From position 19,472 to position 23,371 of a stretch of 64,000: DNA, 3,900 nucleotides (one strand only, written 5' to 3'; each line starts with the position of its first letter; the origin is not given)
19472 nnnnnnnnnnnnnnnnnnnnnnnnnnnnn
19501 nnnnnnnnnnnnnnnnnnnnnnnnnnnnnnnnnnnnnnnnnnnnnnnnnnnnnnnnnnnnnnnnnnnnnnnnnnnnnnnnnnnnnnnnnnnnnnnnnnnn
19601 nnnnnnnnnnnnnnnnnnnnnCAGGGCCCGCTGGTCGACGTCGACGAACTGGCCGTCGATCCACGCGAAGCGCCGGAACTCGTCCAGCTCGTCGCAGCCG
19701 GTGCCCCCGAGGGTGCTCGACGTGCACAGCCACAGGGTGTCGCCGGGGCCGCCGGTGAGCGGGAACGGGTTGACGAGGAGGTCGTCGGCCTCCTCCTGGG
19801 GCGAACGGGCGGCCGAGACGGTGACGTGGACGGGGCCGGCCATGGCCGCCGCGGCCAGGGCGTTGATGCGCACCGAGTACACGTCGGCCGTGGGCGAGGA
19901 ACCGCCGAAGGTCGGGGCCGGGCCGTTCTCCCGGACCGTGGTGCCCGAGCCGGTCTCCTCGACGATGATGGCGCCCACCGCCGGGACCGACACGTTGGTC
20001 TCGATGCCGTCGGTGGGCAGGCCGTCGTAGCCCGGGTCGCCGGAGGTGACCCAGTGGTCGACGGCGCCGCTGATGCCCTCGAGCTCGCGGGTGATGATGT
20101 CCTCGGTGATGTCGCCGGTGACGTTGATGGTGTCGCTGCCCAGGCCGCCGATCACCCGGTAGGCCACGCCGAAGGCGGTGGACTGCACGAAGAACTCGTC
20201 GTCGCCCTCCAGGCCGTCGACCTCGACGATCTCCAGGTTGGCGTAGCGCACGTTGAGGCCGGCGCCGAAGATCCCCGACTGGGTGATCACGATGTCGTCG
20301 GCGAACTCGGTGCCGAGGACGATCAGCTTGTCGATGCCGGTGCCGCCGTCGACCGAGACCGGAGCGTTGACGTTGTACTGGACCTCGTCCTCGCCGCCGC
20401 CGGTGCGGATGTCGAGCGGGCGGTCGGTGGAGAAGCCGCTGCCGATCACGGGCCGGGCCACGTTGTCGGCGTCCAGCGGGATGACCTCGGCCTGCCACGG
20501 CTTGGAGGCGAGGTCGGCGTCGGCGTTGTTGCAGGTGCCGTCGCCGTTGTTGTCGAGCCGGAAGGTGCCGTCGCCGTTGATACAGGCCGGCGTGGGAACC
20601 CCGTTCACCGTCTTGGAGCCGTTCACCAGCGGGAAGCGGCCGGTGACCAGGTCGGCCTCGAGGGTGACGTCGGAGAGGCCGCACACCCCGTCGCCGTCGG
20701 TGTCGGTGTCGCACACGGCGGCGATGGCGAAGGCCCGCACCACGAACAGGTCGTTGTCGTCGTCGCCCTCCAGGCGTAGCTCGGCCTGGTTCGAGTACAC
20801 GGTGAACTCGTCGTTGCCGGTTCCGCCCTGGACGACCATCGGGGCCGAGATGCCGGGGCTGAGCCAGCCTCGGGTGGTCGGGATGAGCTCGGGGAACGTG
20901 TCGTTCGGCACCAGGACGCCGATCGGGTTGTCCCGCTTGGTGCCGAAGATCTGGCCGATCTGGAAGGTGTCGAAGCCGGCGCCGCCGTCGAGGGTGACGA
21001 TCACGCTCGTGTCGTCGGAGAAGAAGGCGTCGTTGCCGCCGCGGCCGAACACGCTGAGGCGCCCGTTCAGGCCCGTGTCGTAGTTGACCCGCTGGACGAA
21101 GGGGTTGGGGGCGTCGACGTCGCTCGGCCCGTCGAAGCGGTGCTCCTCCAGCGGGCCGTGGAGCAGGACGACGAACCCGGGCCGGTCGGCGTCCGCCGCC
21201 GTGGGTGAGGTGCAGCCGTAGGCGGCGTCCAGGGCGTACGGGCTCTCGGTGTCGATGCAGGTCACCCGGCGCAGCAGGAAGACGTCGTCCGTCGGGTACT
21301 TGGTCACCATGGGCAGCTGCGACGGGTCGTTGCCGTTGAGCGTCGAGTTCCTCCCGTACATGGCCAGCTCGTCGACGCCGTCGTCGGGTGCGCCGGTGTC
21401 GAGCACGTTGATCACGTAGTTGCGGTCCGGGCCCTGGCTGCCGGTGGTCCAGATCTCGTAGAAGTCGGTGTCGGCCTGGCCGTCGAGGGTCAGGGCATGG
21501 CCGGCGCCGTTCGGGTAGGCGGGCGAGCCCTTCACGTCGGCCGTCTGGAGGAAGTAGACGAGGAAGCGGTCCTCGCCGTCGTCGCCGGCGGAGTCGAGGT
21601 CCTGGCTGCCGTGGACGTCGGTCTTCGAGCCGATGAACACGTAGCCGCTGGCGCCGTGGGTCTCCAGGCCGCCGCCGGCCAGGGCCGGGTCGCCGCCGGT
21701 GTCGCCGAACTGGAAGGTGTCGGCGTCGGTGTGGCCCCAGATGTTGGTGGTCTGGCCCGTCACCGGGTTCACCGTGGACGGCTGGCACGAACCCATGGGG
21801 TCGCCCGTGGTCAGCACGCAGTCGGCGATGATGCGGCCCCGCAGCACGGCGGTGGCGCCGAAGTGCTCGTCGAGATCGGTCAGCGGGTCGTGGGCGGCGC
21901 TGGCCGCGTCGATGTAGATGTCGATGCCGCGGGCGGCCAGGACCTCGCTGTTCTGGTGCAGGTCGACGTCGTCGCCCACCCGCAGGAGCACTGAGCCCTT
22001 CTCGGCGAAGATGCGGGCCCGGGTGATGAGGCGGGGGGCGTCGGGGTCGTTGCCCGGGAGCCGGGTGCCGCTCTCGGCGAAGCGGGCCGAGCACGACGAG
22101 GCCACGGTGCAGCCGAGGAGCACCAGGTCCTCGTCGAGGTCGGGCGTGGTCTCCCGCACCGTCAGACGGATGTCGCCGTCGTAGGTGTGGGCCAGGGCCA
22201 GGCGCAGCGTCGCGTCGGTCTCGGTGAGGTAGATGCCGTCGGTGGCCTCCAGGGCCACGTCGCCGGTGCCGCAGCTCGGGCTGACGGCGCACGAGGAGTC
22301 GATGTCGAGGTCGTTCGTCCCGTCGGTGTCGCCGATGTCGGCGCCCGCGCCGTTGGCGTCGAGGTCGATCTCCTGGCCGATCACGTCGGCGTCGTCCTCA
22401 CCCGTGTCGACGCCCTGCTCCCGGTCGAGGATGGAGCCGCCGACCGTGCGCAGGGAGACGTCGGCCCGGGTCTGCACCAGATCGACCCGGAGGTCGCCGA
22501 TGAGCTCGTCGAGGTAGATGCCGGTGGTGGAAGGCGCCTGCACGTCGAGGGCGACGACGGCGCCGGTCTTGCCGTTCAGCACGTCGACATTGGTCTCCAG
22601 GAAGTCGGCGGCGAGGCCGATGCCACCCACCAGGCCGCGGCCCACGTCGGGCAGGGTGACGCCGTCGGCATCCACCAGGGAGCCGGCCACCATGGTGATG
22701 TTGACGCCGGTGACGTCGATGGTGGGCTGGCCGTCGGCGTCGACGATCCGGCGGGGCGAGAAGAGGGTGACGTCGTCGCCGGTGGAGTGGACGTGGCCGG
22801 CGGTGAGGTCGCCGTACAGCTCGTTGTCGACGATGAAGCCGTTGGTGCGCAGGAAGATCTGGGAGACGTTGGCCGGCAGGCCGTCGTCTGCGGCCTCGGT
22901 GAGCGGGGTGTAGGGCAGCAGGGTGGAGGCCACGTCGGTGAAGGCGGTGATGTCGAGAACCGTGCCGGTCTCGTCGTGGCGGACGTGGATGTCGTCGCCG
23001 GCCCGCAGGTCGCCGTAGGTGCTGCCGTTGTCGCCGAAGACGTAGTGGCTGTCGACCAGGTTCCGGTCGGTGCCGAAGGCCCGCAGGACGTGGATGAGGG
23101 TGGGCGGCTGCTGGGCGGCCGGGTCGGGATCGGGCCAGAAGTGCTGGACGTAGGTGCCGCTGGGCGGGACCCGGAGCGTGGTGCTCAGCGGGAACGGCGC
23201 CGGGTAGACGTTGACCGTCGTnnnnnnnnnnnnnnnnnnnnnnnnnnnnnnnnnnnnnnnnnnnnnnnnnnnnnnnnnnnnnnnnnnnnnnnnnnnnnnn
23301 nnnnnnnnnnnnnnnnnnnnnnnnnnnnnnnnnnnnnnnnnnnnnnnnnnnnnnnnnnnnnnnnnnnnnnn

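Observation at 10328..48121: One uninterrupted 37,794-nt ORF: a 12,597-residue secreted giant protein filling 59 percent of the window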

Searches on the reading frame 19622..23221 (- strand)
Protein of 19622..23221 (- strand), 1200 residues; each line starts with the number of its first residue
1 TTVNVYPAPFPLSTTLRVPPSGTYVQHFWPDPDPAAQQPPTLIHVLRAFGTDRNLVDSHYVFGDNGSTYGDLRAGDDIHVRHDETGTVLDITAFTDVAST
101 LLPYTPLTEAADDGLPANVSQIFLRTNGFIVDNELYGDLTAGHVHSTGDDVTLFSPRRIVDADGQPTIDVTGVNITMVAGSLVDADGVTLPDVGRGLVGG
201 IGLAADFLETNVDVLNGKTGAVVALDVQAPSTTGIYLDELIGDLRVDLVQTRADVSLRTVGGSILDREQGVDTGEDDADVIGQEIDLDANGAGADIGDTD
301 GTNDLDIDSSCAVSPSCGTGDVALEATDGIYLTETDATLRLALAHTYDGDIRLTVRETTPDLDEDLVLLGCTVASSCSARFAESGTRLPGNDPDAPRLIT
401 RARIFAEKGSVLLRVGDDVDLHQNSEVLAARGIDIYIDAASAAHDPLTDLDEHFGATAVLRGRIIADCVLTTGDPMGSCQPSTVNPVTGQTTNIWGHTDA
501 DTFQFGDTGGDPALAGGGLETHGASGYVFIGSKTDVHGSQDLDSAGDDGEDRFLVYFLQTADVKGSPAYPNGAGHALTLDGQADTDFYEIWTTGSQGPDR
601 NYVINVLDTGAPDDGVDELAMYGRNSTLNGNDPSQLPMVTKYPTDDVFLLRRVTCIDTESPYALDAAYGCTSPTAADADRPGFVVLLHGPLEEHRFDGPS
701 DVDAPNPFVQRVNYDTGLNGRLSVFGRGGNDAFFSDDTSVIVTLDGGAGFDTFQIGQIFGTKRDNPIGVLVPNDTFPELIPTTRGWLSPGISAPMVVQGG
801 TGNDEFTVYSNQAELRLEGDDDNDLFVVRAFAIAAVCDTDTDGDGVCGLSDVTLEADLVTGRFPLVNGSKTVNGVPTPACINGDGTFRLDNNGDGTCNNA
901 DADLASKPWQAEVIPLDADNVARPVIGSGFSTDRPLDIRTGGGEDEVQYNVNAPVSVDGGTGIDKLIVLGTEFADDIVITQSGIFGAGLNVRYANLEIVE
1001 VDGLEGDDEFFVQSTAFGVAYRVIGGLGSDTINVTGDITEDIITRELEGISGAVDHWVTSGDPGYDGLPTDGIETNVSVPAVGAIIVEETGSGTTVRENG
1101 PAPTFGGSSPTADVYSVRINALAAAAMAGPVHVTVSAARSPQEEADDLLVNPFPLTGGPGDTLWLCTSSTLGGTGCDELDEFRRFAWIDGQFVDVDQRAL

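Call 8: search_protein_families(library=pfam, proteins=[window:19622-22621:-], max_evalue=0.01)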
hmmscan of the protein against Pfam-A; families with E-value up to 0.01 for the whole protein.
window:19622-22621:- (1000 aa): 0 families

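Call 86: search_protein_representatives(protein=window:19622-23221:-)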
Query: 1200 residues. Proteins with E-value up to 0.001 (for the whole library): 1454; up to 1e-10: 1072; up to 1e-30: 486. The best 150 are listed.
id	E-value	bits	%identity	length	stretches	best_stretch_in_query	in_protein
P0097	0.0e+00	1096.1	59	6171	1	120-1199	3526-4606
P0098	0.0e+00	1061.3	60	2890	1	20-1200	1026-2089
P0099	6.6e-277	938.3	60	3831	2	189-851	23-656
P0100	4.0e-233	793.2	54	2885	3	119-848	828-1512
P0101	1.2e-227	775.1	55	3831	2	47-852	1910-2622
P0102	2.2e-226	770.9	54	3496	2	24-841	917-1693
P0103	8.8e-221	752.4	65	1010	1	571-1200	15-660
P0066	1.5e-217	741.7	58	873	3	86-841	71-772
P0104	1.7e-210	718.3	49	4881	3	882-1170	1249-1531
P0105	1.6e-194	665.3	59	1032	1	408-1191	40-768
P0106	8.7e-193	659.6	69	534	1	600-1079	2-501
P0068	1.9e-185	635.3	57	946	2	319-847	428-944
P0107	3.8e-185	634.3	66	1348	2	908-1200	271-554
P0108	9.6e-183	626.4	57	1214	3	397-837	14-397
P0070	3.3e-182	624.6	55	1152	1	24-847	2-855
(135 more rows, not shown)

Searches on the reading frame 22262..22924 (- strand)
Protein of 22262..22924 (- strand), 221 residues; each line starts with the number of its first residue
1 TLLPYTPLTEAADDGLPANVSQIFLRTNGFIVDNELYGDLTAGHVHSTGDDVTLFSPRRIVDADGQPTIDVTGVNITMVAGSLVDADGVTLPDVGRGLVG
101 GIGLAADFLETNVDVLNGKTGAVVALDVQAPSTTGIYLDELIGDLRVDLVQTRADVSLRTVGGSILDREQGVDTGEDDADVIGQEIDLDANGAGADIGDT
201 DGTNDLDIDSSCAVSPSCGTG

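Call 40: find_related_loci(query=A2, collection=genome_contigs, flank=10000)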
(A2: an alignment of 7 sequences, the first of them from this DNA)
Query A2 (221 aa) in genome_contigs; peptide patterns used: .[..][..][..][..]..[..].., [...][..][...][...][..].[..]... (x = any residue, [..] = any of these).
174 stretches matched a pattern; 75 encode a relative of the query (tblastn E <= 1e-3); 75 distinct loci.
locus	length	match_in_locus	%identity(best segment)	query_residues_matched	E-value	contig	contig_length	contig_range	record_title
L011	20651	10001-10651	78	2-221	7e-102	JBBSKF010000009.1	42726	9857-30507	MAG: Mycobacteriales bacterium isolate LS4_metabat2.255 LS4_metabat2.255_K_393337_L_42726_cov_147.3405, whole genome sho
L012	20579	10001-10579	59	17-221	4e-63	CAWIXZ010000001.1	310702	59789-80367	MAG: uncultured Chloroflexia bacterium isolate MFD05747.bin.2.176 genome assembly, contig: contig_1014, whole genome sho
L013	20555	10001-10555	55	11-210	3e-52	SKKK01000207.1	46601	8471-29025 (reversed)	MAG: Planctomycetaceae bacterium isolate CSSed162cmA_153 CSSed16-2cmA-645, whole genome shotgun sequence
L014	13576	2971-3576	54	13-218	6e-52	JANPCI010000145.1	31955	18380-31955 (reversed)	MAG: Actinomycetes bacterium isolate VAR_78_metabat_524 VAR_78_k141_2344900, whole genome shotgun sequence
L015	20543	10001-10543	55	18-212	1e-50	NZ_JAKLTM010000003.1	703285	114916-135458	Ramlibacter paludis strain XY19 3, whole genome shotgun sequence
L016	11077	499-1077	54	9-212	7e-50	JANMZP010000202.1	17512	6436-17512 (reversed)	MAG: Betaproteobacteria bacterium isolate OTE_78_metabat_90 OTE_78_k141_2010973, whole genome shotgun sequence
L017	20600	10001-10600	52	9-221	2e-48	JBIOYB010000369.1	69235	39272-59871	MAG: Allorhizocola sp. isolate MAG041 k127_3913444, whole genome shotgun sequence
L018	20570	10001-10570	52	11-212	2e-47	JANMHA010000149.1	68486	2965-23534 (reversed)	MAG: Pirellula sp. isolate OTE_70_metabat_354 OTE_70_k141_3974471, whole genome shotgun sequence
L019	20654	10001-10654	51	21-211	2e-47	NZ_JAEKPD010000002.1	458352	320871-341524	Palleronia pontilimi strain KCTC 52957 contig2, whole genome shotgun sequence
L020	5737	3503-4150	52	22-221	3e-47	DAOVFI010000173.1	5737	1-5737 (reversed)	MAG TPA_asm: Planctomycetales bacterium isolate CSMAG_1105 CSMAG_1105_k141_188314_length_5737_cov_14.0000, whole genome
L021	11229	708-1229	51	17-221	6e-47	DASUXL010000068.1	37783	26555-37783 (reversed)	MAG TPA_asm: Candidatus Limnocylindrales bacterium isolate SMAG_U1868 k141_484526, whole genome shotgun sequence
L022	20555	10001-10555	54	17-211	2e-46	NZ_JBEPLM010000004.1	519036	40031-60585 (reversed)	Mesorhizobium shonense strain DSM 29846 Ga0480206_04, whole genome shotgun sequence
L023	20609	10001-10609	51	11-210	3e-46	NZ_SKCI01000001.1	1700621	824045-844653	Marimonas lutisalis strain GH1-19 contig1, whole genome shotgun sequence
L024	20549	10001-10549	50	12-214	5e-46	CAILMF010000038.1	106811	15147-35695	MAG: uncultured Rhodospirillales bacterium isolate KT_bin-0655 genome assembly, contig: bin-0655:38/87, whole genome sho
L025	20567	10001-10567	51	17-219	4e-45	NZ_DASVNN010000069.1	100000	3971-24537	MAG: Ramlibacter sp. isolate SMAG_U3128 k141_729752, whole genome shotgun sequence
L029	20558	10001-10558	49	11-216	2e-43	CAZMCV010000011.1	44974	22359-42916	MAG TPA_asm: uncultured Acetobacteraceae bacterium isolate SRP287051_co2_39 genome assembly, contig: NODE_1814_length_44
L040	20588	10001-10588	49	17-211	8e-40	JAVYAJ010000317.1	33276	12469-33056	MAG: Candidatus Anammoximicrobium sp. isolate LP bin20 LP_0117_k97_240181, whole genome shotgun sequence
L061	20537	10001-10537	48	23-215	4e-33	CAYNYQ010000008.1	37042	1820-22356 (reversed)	MAG TPA_asm: uncultured Acetobacteraceae bacterium isolate SRP287051_co2_160 genome assembly, contig: NODE_2411_length_3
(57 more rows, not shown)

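Call 73: search_protein_families(library=pfam, proteins=[L012:12574-16713:+, L017:14198-15067:+, L017:15764-16762:+, L017:16778-19138:+, L024:17495-19330:+, L029:17426-19318:+, L061:17276-19135:+, L040:19231-19890:+], max_evalue=0.001)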
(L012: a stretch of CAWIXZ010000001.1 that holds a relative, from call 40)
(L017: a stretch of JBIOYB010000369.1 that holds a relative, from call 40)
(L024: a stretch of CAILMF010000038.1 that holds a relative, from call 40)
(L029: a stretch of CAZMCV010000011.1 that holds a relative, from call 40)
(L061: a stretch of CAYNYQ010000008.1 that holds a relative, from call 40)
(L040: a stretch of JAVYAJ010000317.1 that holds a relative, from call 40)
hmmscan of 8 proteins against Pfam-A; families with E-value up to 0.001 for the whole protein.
L012:12574-16713:+ (1379 aa): 0 families

L017:14198-15067:+ (289 aa): 6 families
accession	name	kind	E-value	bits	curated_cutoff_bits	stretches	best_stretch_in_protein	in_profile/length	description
PF00106.31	adh_short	-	2.5e-42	145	26.6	1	37-213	4-191/195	short chain dehydrogenase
PF13561.12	adh_short_C2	-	3.9e-31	108.9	27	1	42-213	3-185/236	Enoyl-(Acyl carrier protein) reductase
PF08659.16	KR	-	3e-13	50.5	22.6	1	36-189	3-167/180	KR domain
PF01370.27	Epimerase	-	1.1e-05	25.5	20.9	1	36-190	1-161/240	NAD dependent epimerase/dehydratase family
PF08643.16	DUF1776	-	0.00012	22.1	25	1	102-217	96-212/294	Fungal family of unknown function (DUF1776)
PF04321.23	RmlD_sub_bind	-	0.00035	20.2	27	1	36-126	3-78/287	RmlD substrate binding domain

L017:15764-16762:+ (332 aa): 0 families

L017:16778-19138:+ (786 aa): 0 families

L024:17495-19330:+ (611 aa): 5 families
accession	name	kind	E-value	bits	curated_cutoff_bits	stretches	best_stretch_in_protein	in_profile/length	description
PF13437.12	HlyD_3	-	4.4e-16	60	22.2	1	472-569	2-96/106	HlyD family secretion protein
PF16576.10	HlyD_D23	-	3.8e-14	52.9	30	1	382-577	21-212/214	Barrel-sandwich domain of CusB or HlyD membrane-fusion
PF01590.32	GAF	-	7e-10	40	22.4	1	181-310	7-130/133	GAF domain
PF13492.12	GAF_3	-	5.4e-08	33.7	27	1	182-310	8-124/129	GAF domain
PF13185.12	GAF_2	-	1.4e-07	32.3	28.6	1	184-313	11-135/136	GAF domain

L029:17426-19318:+ (630 aa): 5 families
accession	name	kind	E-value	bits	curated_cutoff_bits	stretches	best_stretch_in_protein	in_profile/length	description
PF13437.12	HlyD_3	-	2e-18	67.5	22.2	1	490-588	2-97/106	HlyD family secretion protein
PF16576.10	HlyD_D23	-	2e-16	60.4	30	1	399-596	20-212/214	Barrel-sandwich domain of CusB or HlyD membrane-fusion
PF01590.32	GAF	-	2.2e-12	48.1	22.4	1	199-328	6-130/133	GAF domain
PF13185.12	GAF_2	-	3.3e-10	40.7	28.6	1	203-331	11-135/136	GAF domain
PF13492.12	GAF_3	-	4.1e-06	27.7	27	0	201-328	8-124/129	GAF domain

L061:17276-19135:+ (619 aa): 5 families
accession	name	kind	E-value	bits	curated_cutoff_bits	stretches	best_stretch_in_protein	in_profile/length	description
PF13437.12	HlyD_3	-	8.5e-19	68.7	22.2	1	480-582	2-104/106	HlyD family secretion protein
PF16576.10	HlyD_D23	-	3.1e-18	66.3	30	1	393-585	24-212/214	Barrel-sandwich domain of CusB or HlyD membrane-fusion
PF01590.32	GAF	-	3.4e-12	47.5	22.4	1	186-318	4-130/133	GAF domain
PF13492.12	GAF_3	-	2.9e-09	37.8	27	1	186-318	4-124/129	GAF domain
PF13185.12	GAF_2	-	6.2e-09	36.6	28.6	1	185-321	5-135/136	GAF domain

L040:19231-19890:+ (219 aa): 0 families
